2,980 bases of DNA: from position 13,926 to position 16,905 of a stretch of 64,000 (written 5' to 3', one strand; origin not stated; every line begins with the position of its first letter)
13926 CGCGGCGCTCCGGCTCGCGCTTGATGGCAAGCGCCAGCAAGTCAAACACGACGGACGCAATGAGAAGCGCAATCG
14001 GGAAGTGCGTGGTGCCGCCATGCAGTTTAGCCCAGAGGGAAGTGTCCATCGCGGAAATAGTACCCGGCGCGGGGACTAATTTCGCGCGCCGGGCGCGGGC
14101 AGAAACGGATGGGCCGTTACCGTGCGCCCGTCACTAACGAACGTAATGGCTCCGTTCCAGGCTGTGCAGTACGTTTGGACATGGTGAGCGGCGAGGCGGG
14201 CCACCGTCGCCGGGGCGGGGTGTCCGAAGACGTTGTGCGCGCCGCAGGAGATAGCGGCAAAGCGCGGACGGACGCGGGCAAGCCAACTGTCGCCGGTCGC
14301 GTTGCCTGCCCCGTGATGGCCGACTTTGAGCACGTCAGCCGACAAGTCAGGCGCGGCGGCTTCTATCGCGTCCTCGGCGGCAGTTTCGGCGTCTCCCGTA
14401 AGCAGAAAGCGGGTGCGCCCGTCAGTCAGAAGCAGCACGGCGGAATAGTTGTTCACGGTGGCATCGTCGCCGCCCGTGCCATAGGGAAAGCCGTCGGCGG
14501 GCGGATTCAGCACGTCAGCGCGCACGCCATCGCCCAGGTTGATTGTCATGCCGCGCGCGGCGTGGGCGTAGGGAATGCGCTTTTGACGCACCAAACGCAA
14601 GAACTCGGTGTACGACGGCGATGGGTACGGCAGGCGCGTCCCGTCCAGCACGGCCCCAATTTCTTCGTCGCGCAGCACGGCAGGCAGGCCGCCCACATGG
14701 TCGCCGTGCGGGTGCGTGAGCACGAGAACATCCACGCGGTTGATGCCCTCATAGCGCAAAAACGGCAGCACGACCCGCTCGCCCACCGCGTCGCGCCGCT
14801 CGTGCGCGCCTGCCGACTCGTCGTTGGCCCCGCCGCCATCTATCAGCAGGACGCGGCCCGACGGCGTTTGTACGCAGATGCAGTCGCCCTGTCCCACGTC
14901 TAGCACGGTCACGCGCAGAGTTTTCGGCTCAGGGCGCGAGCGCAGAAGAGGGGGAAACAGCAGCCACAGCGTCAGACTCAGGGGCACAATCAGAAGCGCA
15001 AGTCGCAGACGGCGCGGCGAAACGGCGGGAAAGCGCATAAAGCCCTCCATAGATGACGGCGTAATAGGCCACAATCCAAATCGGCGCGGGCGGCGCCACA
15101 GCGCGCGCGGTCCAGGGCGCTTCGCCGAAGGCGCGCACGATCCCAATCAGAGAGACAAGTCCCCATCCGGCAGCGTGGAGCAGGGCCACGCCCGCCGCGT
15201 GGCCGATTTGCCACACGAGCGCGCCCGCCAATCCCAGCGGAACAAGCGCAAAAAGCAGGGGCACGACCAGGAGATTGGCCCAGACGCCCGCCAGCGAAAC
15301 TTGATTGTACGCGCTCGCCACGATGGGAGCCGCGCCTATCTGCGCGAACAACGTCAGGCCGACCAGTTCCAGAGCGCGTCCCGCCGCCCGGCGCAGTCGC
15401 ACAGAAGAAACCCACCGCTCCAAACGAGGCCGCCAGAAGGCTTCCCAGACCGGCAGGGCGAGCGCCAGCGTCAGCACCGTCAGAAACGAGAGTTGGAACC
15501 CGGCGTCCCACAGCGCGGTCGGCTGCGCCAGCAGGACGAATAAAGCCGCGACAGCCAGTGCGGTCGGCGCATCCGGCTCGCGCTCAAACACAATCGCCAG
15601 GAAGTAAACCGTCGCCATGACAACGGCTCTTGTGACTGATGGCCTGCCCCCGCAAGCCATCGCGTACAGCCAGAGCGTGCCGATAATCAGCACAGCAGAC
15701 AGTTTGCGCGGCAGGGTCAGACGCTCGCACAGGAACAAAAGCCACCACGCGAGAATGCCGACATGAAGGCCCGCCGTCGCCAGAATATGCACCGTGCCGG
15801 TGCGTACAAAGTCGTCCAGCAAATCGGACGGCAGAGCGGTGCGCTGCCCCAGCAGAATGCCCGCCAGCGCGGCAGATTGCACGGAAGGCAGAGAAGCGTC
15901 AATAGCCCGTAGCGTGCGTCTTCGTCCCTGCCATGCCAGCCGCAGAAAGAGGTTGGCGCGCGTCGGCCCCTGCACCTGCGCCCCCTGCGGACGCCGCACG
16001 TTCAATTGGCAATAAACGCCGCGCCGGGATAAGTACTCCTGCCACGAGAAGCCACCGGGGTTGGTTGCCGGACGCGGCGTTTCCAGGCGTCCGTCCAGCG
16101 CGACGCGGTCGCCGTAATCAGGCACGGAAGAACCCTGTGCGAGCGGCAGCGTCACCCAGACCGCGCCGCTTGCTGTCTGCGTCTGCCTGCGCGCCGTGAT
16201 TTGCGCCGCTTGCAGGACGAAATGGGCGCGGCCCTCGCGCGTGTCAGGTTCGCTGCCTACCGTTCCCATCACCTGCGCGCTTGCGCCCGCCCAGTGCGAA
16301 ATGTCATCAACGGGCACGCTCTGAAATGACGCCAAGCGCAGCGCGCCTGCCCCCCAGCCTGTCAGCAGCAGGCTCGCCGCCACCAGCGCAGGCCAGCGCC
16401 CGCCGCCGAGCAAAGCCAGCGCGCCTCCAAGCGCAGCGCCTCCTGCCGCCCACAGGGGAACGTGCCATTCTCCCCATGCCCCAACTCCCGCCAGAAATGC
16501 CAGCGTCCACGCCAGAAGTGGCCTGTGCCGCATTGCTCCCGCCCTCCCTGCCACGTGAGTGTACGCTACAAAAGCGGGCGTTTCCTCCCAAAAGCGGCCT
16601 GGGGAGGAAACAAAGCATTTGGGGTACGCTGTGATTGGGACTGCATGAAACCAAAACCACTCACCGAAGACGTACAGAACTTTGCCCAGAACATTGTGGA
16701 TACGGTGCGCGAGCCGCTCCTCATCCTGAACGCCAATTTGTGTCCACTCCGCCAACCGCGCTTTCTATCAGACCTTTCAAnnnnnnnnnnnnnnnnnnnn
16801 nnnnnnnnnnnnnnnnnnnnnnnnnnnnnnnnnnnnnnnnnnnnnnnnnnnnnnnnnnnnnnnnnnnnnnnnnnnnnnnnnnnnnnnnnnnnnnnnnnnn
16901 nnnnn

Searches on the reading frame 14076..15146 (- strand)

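Call 67: search_protein_families(library=pfam, proteins=[window:14076-15146:-], max_evalue=0.00001)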
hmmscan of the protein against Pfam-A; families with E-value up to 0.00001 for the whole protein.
window:14076-15146:- (356 aa): 1 family
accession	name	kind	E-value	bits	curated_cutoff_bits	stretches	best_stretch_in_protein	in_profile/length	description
PF00753.33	Lactamase_B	-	4.2e-18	66.4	22.7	1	83-304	2-196/196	Metallo-beta-lactamase superfamily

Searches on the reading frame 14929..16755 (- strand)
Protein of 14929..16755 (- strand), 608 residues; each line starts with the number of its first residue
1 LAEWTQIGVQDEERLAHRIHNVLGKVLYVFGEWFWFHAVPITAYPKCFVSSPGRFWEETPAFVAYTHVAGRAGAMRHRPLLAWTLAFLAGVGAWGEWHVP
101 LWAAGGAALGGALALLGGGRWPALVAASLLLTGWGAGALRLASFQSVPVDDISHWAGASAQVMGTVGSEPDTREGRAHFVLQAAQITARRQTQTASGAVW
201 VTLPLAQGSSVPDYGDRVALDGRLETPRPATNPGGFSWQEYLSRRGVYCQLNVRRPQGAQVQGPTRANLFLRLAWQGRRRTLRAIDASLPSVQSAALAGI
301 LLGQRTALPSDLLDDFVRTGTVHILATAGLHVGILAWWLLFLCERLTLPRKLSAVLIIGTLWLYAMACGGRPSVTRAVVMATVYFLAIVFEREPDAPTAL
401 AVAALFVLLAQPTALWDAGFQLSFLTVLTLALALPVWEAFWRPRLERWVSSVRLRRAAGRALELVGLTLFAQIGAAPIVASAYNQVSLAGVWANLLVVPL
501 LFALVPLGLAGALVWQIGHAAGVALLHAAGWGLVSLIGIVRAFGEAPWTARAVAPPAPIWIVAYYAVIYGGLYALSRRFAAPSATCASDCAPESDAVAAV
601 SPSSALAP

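Call 67: search_protein_families(library=pfam, proteins=[window:14929-16755:-], max_evalue=0.00001)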
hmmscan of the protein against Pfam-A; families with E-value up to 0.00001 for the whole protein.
window:14929-16755:- (608 aa): 2 families
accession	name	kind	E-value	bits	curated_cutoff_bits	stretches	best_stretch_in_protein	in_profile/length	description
PF03772.21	Competence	-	1.8e-56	191.9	23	1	300-577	1-269/270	Competence protein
PF13567.11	DUF4131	-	4.7e-29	101.6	31.6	1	97-257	5-163/165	Domain of unknown function (DUF4131)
